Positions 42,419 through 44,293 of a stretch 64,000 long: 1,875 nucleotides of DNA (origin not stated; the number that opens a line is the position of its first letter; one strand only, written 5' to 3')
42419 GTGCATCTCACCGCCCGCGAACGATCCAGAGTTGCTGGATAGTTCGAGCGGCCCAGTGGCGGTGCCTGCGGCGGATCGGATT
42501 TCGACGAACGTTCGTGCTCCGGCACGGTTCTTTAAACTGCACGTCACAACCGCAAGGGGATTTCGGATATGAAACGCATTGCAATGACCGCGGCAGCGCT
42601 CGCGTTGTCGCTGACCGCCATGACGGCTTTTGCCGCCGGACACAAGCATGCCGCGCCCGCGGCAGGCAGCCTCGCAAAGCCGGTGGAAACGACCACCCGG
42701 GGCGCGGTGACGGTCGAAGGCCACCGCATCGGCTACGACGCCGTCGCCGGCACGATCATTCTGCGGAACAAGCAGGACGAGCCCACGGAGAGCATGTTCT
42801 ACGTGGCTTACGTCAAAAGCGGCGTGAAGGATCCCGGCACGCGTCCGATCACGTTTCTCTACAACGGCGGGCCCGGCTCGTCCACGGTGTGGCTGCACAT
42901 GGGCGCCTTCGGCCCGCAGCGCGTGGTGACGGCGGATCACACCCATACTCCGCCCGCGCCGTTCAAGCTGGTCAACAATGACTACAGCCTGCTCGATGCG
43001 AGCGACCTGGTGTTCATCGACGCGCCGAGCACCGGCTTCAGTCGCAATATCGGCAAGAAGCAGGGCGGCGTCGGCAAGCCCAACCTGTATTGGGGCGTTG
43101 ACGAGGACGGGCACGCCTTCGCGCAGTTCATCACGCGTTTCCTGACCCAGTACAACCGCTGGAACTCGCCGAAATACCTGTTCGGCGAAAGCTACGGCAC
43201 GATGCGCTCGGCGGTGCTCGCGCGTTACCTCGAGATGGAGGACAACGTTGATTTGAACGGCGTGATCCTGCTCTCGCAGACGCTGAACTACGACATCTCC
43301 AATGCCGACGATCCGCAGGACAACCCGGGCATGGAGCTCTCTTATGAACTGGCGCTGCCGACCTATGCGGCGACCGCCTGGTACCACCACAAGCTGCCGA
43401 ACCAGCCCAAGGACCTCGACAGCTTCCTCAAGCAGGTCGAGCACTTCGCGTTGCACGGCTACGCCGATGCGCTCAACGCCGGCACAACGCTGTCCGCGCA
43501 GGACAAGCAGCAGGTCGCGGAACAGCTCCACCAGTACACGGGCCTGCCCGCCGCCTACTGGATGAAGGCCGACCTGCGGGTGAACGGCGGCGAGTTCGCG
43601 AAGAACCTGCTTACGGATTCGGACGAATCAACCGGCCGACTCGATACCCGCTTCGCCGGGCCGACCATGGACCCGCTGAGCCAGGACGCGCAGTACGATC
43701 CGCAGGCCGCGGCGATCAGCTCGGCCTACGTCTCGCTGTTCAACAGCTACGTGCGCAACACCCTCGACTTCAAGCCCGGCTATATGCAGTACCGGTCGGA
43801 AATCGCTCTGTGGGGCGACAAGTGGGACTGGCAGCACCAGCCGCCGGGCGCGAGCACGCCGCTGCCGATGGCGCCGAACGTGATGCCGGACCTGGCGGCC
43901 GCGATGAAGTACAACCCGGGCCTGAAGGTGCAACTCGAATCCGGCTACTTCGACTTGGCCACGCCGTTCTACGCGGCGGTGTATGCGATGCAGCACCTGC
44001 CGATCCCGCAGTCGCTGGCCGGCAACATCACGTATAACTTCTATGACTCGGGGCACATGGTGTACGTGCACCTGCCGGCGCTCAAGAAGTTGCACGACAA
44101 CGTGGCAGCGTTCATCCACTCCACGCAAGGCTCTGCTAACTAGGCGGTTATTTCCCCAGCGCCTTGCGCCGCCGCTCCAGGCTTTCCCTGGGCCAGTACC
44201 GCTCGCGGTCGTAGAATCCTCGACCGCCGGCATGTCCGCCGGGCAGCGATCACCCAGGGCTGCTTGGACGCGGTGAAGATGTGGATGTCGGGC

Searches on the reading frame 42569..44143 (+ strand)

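Call 41: search_protein_families(library=pfam, proteins=[window:42569-44143:+], max_evalue=0.0001)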
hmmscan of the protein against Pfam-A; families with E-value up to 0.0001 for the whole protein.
window:42569-44143:+ (524 aa): 1 family
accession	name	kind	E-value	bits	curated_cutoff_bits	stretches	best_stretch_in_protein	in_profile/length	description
PF00450.28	Peptidase_S10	-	2.6e-13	50.6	21.9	1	69-237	19-179/420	Serine carboxypeptidase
